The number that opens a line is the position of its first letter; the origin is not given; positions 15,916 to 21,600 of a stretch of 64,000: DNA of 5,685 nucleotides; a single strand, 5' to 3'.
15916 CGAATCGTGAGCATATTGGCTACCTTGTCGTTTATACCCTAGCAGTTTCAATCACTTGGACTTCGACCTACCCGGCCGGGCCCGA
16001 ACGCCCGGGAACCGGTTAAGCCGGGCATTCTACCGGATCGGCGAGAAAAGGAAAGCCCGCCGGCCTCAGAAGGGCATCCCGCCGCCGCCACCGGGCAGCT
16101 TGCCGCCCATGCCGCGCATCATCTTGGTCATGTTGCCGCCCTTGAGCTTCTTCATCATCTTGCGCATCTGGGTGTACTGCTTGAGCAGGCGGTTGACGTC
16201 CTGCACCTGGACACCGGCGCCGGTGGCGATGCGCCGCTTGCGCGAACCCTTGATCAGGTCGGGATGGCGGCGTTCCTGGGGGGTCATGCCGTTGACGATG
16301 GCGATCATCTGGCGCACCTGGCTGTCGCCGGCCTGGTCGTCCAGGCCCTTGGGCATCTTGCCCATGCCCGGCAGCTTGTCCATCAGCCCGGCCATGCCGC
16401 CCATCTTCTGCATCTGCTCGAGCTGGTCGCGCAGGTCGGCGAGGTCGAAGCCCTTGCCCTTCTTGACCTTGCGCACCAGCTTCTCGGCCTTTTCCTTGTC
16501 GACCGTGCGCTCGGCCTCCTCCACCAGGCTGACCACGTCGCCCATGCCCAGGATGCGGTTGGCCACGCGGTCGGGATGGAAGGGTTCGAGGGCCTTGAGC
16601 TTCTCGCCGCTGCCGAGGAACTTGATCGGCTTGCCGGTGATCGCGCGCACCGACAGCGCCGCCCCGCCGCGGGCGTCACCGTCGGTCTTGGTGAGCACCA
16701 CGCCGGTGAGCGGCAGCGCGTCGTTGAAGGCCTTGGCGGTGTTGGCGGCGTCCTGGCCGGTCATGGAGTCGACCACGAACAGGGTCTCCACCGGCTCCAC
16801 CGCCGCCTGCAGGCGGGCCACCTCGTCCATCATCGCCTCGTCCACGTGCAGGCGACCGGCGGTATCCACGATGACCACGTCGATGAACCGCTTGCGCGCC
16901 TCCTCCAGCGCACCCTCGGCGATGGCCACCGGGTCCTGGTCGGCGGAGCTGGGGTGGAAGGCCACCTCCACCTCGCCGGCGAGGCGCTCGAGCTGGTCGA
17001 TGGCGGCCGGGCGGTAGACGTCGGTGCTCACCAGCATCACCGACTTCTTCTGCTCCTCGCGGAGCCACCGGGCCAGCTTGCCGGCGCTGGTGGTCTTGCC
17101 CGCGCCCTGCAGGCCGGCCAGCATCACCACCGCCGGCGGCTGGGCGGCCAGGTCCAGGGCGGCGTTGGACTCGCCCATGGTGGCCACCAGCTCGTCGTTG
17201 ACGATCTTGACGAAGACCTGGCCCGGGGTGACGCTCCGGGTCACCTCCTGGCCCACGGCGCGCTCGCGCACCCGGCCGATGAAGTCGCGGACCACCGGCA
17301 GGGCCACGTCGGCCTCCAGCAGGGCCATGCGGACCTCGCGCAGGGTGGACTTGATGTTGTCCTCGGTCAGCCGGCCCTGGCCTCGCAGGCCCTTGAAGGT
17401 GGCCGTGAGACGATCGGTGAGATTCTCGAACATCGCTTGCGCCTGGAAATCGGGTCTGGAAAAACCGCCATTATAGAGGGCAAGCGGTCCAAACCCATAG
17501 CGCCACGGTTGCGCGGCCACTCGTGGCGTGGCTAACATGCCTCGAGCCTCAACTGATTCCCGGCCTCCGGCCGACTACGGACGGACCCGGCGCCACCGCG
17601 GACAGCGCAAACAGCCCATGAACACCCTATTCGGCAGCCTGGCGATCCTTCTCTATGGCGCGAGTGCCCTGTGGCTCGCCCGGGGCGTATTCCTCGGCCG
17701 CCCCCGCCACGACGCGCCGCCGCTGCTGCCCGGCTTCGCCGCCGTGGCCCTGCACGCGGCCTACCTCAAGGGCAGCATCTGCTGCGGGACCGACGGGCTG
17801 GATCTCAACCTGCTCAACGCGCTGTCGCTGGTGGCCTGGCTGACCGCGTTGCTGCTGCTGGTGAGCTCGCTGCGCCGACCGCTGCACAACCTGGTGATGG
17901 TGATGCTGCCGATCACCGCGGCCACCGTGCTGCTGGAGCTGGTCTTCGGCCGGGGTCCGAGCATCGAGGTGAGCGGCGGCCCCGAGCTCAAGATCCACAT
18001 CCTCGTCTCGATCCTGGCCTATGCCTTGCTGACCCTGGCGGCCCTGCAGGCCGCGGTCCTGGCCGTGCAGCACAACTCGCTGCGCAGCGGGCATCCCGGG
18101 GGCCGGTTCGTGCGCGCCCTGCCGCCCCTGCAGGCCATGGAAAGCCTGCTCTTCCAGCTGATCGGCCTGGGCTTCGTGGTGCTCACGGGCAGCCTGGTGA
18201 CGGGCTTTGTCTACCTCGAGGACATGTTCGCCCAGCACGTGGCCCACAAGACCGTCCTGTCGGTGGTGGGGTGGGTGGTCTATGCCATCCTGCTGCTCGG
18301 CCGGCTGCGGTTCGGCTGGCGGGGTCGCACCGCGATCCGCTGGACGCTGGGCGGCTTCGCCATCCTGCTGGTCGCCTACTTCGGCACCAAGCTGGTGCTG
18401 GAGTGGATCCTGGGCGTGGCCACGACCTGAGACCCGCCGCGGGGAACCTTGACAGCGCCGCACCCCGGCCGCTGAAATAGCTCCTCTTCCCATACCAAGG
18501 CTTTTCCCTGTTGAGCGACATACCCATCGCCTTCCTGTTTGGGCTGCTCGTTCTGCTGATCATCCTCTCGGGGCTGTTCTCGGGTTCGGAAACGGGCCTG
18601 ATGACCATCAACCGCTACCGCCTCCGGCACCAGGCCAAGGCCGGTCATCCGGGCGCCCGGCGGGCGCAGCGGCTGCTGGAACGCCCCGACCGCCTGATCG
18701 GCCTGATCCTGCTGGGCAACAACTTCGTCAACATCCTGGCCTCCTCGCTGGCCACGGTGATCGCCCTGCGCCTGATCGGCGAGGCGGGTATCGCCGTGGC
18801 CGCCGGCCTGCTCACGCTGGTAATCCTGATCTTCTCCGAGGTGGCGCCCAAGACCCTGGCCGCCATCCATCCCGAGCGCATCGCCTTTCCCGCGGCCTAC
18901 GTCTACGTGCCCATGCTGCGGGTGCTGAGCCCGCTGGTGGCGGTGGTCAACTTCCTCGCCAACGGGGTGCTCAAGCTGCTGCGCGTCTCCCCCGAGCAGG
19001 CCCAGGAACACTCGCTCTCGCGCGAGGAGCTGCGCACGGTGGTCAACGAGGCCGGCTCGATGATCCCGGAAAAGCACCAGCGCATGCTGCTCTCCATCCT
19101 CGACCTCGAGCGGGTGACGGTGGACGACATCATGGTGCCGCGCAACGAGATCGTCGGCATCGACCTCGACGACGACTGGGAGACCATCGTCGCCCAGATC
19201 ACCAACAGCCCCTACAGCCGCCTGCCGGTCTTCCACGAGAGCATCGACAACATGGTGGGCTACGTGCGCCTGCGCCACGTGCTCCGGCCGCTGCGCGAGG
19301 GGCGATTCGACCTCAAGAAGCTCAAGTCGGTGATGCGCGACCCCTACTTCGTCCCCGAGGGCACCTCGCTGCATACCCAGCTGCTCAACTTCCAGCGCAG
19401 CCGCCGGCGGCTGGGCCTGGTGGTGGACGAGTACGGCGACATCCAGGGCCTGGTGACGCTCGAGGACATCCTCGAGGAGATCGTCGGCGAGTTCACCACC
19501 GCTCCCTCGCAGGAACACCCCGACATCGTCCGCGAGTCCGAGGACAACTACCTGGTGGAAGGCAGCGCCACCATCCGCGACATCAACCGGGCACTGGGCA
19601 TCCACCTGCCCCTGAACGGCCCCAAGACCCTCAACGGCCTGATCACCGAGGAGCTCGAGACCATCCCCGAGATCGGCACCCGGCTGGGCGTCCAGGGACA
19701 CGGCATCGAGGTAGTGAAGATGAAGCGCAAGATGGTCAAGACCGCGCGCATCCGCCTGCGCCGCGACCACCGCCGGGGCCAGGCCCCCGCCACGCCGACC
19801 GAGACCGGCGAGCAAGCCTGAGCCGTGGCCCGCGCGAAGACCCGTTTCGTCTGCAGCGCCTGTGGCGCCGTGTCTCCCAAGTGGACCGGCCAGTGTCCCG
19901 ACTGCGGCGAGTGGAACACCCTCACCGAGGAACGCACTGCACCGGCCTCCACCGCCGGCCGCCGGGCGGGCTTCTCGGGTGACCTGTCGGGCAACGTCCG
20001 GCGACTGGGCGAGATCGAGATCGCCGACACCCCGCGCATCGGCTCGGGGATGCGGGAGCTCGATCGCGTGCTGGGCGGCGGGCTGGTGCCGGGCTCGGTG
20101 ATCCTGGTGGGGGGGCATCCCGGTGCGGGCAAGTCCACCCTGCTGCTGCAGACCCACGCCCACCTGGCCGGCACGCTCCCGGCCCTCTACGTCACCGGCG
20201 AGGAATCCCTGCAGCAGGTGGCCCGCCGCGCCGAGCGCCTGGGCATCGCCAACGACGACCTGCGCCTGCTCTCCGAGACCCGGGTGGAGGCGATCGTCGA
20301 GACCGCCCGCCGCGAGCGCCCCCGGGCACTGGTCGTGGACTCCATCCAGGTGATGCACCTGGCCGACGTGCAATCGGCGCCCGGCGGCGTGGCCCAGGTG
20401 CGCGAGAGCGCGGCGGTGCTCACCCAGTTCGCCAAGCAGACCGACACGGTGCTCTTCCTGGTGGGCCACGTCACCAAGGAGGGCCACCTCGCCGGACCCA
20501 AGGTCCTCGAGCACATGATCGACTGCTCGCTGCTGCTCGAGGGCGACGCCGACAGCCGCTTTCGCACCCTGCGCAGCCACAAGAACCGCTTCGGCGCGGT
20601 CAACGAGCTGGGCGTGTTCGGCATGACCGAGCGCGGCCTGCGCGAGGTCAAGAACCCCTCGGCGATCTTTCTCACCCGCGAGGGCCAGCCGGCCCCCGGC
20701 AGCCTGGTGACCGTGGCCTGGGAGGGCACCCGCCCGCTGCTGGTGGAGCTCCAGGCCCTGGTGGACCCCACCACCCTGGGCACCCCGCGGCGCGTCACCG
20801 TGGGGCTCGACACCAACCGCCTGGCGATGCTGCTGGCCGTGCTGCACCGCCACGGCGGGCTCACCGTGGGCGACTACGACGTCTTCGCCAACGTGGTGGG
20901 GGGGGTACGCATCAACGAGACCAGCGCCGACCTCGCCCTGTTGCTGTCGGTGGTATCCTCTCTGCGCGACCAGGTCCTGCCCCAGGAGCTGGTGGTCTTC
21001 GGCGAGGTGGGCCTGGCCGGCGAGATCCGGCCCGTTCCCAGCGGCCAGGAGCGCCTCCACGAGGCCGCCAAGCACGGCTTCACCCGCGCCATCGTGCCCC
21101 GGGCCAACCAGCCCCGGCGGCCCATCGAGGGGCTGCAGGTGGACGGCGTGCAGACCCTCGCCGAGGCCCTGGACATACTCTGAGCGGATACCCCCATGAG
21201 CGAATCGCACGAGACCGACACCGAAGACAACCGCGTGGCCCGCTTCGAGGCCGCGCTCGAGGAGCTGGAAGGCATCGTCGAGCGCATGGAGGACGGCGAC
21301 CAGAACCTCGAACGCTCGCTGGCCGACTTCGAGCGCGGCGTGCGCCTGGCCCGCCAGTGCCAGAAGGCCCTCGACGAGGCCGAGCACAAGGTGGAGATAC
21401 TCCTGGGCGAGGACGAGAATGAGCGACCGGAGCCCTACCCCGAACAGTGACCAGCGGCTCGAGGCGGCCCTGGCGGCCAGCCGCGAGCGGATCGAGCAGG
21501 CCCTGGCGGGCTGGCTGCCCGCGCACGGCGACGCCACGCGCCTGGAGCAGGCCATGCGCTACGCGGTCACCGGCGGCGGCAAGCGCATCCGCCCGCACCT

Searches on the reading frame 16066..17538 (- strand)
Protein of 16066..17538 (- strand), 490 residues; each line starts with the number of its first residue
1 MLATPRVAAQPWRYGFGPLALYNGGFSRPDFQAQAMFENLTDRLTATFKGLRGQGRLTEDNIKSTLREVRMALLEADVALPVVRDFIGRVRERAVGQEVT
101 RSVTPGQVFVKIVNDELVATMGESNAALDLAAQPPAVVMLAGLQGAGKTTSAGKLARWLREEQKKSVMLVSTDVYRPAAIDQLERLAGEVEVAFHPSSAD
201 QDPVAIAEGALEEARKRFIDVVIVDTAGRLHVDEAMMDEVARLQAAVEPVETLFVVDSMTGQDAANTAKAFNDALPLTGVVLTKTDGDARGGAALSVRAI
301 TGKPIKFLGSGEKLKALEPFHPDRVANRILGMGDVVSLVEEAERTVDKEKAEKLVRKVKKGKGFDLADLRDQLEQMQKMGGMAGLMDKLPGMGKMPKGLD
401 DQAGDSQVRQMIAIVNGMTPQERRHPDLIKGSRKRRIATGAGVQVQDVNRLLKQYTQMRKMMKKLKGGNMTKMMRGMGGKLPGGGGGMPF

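Call 75: search_protein_families(library=pfam, proteins=[window:16066-17538:-])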
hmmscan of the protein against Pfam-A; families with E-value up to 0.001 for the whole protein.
window:16066-17538:- (490 aa): 6 families
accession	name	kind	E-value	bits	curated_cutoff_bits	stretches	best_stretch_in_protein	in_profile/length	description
PF00448.28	SRP54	-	5e-73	245.4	22.7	1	135-331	1-196/196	SRP54-type protein, GTPase domain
PF02978.25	SRP_SPB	-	2.9e-33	114.5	27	1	364-462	2-91/91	Signal peptide binding domain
PF02881.24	SRP54_N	-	5.1e-23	81.5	22.4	1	40-117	1-75/75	SRP54-type protein, helical bundle domain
PF13401.12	AAA_22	-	1.7e-06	28.8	27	1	137-245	7-109/130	AAA domain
PF06414.18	Zeta_toxin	-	1.5e-05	25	22.3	1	133-227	14-104/199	Zeta toxin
PF01656.29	CbiA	-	4.2e-05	24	25.4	1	145-291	9-89/125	CobQ/CobB/MinD/ParA nucleotide binding domain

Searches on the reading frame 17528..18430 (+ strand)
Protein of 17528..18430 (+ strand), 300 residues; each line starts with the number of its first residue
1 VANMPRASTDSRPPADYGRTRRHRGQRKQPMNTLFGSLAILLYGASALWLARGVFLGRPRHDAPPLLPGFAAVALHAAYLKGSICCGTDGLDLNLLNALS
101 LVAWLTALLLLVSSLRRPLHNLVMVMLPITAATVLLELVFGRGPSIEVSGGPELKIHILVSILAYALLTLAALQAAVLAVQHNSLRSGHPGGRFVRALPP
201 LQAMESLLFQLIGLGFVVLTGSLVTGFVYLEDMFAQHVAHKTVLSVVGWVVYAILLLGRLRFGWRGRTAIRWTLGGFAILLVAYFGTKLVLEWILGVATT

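Call 75: search_protein_families(library=pfam, proteins=[window:17528-18430:+])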
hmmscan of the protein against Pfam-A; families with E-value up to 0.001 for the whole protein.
window:17528-18430:+ (300 aa): 1 family
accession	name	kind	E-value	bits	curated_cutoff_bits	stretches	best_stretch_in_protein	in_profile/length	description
PF01578.25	Cytochrom_C_asm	-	3.2e-31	109.1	29.9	1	84-293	22-210/212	Cytochrome C assembly protein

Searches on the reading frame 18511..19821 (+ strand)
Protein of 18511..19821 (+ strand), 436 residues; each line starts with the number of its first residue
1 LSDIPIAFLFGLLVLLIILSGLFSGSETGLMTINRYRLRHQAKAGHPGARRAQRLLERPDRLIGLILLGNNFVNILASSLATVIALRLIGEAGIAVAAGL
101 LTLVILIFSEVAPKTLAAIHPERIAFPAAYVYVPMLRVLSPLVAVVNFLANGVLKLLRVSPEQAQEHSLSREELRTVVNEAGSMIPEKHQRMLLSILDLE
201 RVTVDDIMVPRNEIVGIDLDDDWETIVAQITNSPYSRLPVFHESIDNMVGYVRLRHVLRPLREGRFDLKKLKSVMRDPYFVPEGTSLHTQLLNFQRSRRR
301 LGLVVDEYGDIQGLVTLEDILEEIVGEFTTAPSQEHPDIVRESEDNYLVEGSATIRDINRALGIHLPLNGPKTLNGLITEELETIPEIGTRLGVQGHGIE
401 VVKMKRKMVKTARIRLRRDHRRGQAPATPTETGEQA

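Call 76: search_protein_families(library=pfam, proteins=[window:18511-19821:+])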
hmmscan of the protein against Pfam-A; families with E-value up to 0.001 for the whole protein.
window:18511-19821:+ (436 aa): 3 families
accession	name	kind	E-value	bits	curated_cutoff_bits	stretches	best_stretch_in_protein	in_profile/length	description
PF01595.25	CNNM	-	9.9e-53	178.9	28.4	1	12-181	2-171/181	Cyclin M transmembrane N-terminal domain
PF03471.22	CorC_HlyC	-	5.2e-18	65.3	27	1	342-416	3-79/81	Transporter associated domain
PF00571.33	CBS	-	3.5e-14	53.3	24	1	272-325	2-56/57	CBS domain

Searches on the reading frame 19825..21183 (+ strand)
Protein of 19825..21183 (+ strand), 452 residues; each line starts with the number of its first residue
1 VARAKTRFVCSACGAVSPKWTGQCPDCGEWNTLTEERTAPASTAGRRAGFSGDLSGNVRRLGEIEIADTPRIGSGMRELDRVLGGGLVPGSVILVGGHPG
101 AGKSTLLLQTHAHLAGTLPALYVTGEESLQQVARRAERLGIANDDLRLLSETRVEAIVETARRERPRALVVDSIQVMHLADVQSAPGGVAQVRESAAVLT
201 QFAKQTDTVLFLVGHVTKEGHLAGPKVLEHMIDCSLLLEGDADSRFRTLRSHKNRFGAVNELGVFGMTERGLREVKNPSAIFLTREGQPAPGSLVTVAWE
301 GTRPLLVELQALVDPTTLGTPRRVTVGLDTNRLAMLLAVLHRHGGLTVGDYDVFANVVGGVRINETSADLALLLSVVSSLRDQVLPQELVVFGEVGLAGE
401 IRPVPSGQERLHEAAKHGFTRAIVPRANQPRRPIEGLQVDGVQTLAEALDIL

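Call 76: search_protein_families(library=pfam, proteins=[window:19825-21183:+])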
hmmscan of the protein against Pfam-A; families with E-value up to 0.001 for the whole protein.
window:19825-21183:+ (452 aa): 8 families
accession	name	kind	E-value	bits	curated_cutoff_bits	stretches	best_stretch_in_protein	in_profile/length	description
PF13481.12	AAA_25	-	2.9e-17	63.4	27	1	77-220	20-194/195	AAA domain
PF06745.19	ATPase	-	4.3e-14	52.9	26.6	1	74-146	3-77/231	KaiC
PF18073.7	Zn_ribbon_LapB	-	5.7e-13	48.7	25.7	1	8-35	1-28/28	Rubredoxin metal binding domain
PF13541.12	ChlI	-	6e-07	29.8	27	1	364-428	57-121/121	Subunit ChlI of Mg-chelatase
PF03796.21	DnaB_C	-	6.1e-06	26.2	27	1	73-184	3-119/255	DnaB-like helicase C terminal domain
PF05362.19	Lon_C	-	1.2e-05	25.4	21.1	1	364-430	108-174/205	Lon protease (S16) C-terminal proteolytic domain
PF13401.12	AAA_22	-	0.00025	21.8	27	1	91-214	6-122/130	AAA domain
PF13191.12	AAA_16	-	0.00028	21.8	32.6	0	80-181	17-145/167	AAA ATPase domain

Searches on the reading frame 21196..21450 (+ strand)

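Call 76: search_protein_families(library=pfam, proteins=[window:21196-21450:+])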
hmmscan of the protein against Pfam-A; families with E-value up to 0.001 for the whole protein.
window:21196-21450:+ (84 aa): 1 family
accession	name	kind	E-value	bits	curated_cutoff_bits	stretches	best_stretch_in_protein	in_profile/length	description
PF02609.21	Exonuc_VII_S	-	1.4e-20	73.5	24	1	17-68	1-52/52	Exonuclease VII small subunit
